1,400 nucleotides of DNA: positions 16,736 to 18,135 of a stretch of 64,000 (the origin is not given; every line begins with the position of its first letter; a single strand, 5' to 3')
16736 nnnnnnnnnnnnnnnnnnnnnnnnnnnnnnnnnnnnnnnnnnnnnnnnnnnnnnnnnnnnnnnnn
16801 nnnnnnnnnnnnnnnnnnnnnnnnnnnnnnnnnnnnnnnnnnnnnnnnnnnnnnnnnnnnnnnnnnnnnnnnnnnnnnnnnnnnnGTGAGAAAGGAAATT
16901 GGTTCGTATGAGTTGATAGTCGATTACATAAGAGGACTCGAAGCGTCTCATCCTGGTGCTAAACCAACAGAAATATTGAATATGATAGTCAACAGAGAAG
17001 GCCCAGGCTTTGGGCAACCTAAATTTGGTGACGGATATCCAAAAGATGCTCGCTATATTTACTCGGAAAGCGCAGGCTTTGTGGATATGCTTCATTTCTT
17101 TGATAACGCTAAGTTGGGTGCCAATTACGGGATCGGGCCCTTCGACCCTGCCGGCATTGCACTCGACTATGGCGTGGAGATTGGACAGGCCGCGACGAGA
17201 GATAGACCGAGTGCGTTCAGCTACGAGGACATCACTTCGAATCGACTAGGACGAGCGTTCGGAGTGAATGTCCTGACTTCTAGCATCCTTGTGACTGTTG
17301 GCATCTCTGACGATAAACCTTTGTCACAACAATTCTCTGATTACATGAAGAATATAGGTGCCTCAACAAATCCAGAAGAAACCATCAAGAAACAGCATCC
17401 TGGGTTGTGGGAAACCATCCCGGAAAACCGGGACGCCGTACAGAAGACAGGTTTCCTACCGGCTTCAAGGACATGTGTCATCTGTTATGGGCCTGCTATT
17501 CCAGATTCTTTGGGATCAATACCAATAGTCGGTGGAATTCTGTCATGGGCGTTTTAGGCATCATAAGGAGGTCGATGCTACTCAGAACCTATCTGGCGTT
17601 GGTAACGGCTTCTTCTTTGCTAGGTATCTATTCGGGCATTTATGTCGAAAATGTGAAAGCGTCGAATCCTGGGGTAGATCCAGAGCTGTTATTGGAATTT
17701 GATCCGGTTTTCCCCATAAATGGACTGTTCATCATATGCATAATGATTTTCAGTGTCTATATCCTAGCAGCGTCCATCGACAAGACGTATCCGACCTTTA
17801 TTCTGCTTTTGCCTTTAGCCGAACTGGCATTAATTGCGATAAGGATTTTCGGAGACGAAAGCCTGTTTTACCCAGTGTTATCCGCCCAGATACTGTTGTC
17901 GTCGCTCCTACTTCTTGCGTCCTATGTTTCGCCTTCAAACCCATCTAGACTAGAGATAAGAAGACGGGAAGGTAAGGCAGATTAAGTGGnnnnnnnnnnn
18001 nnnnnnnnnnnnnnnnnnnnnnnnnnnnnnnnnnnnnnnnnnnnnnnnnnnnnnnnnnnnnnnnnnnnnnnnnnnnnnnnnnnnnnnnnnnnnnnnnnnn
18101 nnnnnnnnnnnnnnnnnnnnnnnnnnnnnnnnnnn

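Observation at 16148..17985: Orphan Rhs tip 1: unassignable ~230-aa C-terminal domain, degenerate cleavage motif, and a 4-TM putative immunity gene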

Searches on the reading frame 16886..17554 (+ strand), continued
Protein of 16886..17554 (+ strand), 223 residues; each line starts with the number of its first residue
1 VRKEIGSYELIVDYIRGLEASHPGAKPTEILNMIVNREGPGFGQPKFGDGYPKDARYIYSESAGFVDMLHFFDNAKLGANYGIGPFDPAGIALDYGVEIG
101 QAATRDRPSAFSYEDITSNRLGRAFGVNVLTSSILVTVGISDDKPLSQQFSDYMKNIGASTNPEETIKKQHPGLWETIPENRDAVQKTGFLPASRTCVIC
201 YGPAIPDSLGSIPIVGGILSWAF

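Call 87: search_protein_families(library=pfam, proteins=[L002:904-1287:+, L043:2084-2491:+, L046:912-1343:+, L048:1612-2025:+, L048:4472-4906:+, L004:1751-2269:+, L045:3934-4554:+, L048:2760-3365:+, L005:698-1189:+], max_evalue=0.1)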
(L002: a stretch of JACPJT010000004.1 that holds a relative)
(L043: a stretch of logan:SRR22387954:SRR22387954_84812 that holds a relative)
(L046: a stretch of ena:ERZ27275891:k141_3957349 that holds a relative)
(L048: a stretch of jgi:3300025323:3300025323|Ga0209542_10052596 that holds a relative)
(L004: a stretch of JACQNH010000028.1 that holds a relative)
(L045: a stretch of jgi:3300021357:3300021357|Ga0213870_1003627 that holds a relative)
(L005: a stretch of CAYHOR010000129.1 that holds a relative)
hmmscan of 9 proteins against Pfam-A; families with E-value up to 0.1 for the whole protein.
L002:904-1287:+ (127 aa): 0 families

L043:2084-2491:+ (135 aa): 3 families
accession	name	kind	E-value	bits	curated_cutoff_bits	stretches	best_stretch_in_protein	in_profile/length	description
PF10277.15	Frag1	-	0.011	15.7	30.3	1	13-95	128-211/220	Frag1/DRAM/Sfk1 family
PF07695.17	7TMR-DISM_7TM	-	0.046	14.1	29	1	5-125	95-202/205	7TM diverse intracellular signalling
PF04235.18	DUF418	-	0.078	13.4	23.6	0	7-130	14-146/163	Protein of unknown function (DUF418)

L046:912-1343:+ (143 aa): 0 families

L048:1612-2025:+ (137 aa): 2 families
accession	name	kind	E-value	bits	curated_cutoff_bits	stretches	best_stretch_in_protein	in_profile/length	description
PF07690.21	MFS_1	-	0.011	15.1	33.4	1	21-126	204-310/347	Major Facilitator Superfamily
PF04235.18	DUF418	-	0.086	13.2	23.6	0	7-130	3-136/163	Protein of unknown function (DUF418)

L048:4472-4906:+ (144 aa): 0 families

L004:1751-2269:+ (172 aa): 0 families

L045:3934-4554:+ (206 aa): 1 family
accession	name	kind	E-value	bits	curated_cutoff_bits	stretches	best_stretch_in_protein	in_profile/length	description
PF05628.17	Borrelia_P13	-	0.015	15.7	25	1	18-90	18-92/138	Borrelia membrane protein P13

L048:2760-3365:+ (201 aa): 0 families

L005:698-1189:+ (163 aa): 0 families

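Call 91: list_cluster_members(proteins=[P0002, P0272, P0004, P0005, P0006, P0010, P0012, P0014, P0007, P0008])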
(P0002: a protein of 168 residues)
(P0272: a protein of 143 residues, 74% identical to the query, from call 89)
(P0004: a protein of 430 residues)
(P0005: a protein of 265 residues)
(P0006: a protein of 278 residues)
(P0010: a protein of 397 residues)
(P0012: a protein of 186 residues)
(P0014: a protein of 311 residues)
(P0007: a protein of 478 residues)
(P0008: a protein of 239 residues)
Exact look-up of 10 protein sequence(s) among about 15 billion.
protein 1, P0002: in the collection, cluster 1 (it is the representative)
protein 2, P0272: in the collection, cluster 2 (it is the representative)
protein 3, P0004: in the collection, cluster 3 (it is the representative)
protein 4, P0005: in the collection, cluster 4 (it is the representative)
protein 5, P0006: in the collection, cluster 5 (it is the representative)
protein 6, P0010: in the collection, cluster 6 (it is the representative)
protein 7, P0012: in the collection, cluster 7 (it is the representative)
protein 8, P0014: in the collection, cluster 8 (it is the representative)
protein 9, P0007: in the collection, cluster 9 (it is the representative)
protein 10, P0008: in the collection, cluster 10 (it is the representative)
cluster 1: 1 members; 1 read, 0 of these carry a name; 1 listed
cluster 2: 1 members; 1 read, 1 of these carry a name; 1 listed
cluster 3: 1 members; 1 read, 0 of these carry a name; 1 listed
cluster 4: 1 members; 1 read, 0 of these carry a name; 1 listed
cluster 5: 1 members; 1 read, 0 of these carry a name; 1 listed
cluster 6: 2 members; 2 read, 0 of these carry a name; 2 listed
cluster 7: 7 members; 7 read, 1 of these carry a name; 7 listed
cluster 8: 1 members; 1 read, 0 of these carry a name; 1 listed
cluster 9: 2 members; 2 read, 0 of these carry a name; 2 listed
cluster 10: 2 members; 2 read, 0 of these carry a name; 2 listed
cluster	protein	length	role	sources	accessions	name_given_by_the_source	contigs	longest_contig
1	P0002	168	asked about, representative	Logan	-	-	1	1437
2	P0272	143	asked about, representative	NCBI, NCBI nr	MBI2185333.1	MAG: hypothetical protein HYU39_10315 [Thaumarchaeota archaeon] | hypothetical protein [Nitrososphaerota archaeon]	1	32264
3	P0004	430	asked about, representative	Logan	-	-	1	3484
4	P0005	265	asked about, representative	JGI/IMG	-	-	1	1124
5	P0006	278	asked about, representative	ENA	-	-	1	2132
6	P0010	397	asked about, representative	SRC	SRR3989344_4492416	-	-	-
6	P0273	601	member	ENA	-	-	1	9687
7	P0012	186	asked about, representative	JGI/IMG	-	-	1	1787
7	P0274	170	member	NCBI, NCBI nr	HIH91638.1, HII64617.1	TPA: hypothetical protein HA281_02450, partial [Candidatus Woesearchaeota archaeon] | hypothetical protein [Candidatus Woesearchaeota archaeon]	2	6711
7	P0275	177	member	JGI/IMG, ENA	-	-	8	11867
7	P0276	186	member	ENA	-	-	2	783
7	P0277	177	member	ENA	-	-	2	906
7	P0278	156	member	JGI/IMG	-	-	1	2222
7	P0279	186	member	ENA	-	-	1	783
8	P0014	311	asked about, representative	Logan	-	-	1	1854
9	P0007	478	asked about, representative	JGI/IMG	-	-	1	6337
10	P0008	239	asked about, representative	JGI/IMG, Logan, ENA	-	-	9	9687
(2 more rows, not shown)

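Call 92: find_encoding_contigs(protein=P0002, flank=2000, max_places=3)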
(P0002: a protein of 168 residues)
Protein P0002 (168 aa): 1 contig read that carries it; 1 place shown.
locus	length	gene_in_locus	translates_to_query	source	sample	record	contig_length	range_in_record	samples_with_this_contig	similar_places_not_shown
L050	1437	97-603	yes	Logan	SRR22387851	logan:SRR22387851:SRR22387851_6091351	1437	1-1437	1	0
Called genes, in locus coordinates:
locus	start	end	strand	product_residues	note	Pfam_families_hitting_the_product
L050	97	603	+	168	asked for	-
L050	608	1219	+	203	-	-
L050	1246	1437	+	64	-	?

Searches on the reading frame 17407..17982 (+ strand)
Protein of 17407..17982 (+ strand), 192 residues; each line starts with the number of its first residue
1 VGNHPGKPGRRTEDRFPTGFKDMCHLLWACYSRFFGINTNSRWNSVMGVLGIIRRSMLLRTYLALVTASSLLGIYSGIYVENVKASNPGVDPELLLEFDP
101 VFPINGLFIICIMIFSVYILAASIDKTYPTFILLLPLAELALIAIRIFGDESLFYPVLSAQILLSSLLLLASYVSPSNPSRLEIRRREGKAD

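Call 58: list_cluster_members(proteins=[window:17407-17982:+, window:17473-17982:+, window:17545-17982:+, window:17599-17982:+, window:17617-17982:+, window:16211-17554:+, window:16376-17554:+, window:16379-17554:+, window:16445-17554:+, window:16478-17554:+])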
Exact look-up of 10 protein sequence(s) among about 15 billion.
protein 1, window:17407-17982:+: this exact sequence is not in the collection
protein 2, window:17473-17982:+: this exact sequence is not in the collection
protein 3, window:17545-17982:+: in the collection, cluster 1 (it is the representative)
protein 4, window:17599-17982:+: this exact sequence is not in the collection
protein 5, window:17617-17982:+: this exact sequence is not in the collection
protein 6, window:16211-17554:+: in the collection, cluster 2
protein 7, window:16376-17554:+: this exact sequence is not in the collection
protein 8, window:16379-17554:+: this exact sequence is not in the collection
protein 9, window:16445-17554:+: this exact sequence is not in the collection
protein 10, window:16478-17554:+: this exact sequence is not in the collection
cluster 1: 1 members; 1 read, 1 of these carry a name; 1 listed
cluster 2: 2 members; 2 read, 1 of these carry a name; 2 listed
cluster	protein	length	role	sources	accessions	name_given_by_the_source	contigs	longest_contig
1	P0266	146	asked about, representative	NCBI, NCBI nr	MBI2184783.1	MAG: hypothetical protein HYU39_07490 [Thaumarchaeota archaeon] | hypothetical protein [Nitrososphaerota archaeon]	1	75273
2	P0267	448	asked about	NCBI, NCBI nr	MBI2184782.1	MAG: RHS repeat-associated core domain-containing protein [Thaumarchaeota archaeon] | RHS repeat-associated core domain-containing protein [Nitrososphaerota archaeon]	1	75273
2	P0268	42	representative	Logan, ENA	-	-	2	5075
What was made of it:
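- On CapCone-1 (Lipocone superfamily): Identity with window 16211-17554 was confirmed by exact look-up (call 58).
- Checked: GenBank uses TTG 16211 (448 aa, MBI2184782.1; call 58).
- The protein translated from TTG 16211 is exactly MBI2184782.1 (call 58). GenBank annotates it as a protein rather than a pseudogene (call 58).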

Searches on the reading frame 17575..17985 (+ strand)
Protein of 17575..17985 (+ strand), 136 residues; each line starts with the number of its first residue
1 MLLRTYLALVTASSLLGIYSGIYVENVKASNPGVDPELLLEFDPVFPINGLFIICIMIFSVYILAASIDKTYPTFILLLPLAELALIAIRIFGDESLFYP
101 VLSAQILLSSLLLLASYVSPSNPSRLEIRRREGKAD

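Call 4: search_protein_families(library=pfam, proteins=[window:17575-17985:+], max_evalue=0.1)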
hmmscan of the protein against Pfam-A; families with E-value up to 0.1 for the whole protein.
window:17575-17985:+ (136 aa): 0 families

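Call 5: search_protein_families(library=ncbifam, proteins=[window:17575-17985:+], max_evalue=1)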
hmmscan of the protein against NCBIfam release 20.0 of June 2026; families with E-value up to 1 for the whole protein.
window:17575-17985:+ (136 aa): 1 family
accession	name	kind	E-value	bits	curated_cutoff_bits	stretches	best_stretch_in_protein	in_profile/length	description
NF008001.0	PRK10726.1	equivalog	0.12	12.4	114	1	70-112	57-99/109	DUF3561 family protein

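Call 89: find_homologous_proteins(query=A5, max_evalue=0.01)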
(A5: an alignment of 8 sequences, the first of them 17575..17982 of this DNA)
Query A5 (8 sequences) (136 aa, profile of the alignment): 5 proteins with E <= 0.01 among 7146 candidates.
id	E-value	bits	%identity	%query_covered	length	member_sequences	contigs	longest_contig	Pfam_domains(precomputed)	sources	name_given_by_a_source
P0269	3.4e-32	129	-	-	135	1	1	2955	-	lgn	-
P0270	8.7e-29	118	-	-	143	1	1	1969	-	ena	-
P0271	1.7e-27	114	-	-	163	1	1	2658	-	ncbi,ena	-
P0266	6.0e-24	103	100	100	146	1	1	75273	-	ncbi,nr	ncbi:MAG: hypothetical protein HYU39_07490 [Thaumarchaeota archaeon]|nr:hypothetical protein [Nitros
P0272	1.5e-12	66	74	78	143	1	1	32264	-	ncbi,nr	ncbi:MAG: hypothetical protein HYU39_10315 [Thaumarchaeota archaeon]|nr:hypothetical protein [Nitros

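Call 90: find_encoding_contigs(protein=P0272, flank=10000, max_places=3)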
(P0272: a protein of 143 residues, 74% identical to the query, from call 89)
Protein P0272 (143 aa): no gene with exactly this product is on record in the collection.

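Call 96: find_related_loci(query=P0272, collection=metagenome_contigs, flank=10000)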
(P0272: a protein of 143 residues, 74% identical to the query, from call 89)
Query P0272 (143 aa) in metagenome_contigs; peptide patterns used: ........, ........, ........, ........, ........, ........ (x = any residue, [..] = any of these).
230 stretches matched a pattern, but none encodes a relative of the query by tblastn (E <= 1e-3).
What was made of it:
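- Tried and rejected: It is not on record (call 90), and a JGI metagenome scan found nothing (call 96).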
